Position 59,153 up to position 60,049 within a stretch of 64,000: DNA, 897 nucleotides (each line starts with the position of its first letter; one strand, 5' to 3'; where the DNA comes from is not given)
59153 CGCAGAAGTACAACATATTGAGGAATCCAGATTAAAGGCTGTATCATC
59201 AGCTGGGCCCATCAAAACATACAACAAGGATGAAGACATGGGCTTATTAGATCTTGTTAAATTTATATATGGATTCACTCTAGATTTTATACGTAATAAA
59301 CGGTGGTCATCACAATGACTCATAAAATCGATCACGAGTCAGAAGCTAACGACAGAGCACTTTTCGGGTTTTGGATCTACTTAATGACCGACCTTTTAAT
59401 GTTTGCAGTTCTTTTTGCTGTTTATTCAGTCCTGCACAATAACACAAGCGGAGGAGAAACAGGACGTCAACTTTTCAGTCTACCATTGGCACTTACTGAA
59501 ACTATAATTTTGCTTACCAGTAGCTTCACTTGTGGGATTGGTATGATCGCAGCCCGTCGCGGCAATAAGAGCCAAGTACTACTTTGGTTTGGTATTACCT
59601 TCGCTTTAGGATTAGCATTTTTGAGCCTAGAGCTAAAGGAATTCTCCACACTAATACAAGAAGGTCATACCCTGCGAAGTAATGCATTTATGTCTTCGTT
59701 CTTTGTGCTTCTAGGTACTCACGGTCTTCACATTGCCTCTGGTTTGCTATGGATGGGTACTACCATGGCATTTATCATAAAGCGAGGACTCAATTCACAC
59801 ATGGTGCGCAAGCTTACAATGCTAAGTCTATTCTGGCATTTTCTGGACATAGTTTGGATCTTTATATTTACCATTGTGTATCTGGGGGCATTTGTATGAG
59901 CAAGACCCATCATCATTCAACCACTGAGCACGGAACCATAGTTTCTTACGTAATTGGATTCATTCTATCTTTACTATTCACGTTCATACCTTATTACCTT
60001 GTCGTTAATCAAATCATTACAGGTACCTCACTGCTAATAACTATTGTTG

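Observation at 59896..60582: CyoD (quinol oxidase subunit IV) fused to a C-terminal cupredoxin-like beta domain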

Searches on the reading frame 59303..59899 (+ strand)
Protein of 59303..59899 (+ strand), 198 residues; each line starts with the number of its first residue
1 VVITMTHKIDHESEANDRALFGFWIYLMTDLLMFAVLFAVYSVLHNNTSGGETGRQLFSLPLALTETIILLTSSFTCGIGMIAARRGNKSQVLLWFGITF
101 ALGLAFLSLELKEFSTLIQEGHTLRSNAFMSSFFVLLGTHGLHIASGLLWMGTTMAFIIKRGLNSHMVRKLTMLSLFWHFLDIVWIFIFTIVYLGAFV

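Call 3: search_protein_families(library=pfam, proteins=[window:59303-59899:+], max_evalue=0.1)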
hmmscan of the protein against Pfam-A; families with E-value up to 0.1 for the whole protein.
window:59303-59899:+ (198 aa): 1 family
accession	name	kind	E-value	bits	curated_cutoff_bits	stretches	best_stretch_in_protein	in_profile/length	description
PF00510.24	COX3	-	6.2e-15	56.2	23.8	1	6-194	63-255/258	Cytochrome c oxidase subunit III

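Call 62: find_related_loci(query=A6, collection=metagenome_contigs, flank=6000)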
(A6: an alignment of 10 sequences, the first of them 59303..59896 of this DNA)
Query A6 (198 aa) in metagenome_contigs; peptide patterns used: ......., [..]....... (x = any residue, [..] = any of these).
600 stretches matched a pattern (row limit reached: there are more); 525 encode a relative of the query (tblastn E <= 1e-3); the best 80 are kept; 80 distinct loci.
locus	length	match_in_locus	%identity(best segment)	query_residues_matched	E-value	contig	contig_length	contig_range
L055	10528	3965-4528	85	11-198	1e-104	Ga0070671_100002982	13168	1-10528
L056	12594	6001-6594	77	3-198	1e-96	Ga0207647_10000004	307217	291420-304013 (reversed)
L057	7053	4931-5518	76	5-198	4e-96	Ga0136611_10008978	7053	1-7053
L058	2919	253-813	75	11-197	5e-96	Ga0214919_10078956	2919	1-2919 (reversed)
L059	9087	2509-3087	76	6-198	2e-90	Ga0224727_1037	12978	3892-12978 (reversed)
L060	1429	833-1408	71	7-198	3e-90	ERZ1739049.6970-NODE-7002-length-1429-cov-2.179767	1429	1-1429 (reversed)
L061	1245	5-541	71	20-198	6e-88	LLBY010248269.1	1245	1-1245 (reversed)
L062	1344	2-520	72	26-198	6e-84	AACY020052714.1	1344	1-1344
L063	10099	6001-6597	71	4-198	3e-78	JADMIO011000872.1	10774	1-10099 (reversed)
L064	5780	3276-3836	64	12-198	2e-77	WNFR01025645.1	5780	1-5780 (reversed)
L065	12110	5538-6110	61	3-193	2e-77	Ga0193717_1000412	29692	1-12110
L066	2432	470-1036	65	10-198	2e-78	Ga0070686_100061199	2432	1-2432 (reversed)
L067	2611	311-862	63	11-194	9e-78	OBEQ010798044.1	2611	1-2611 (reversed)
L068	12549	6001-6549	61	12-194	9e-76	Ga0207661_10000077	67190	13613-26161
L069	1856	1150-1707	61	9-194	4e-78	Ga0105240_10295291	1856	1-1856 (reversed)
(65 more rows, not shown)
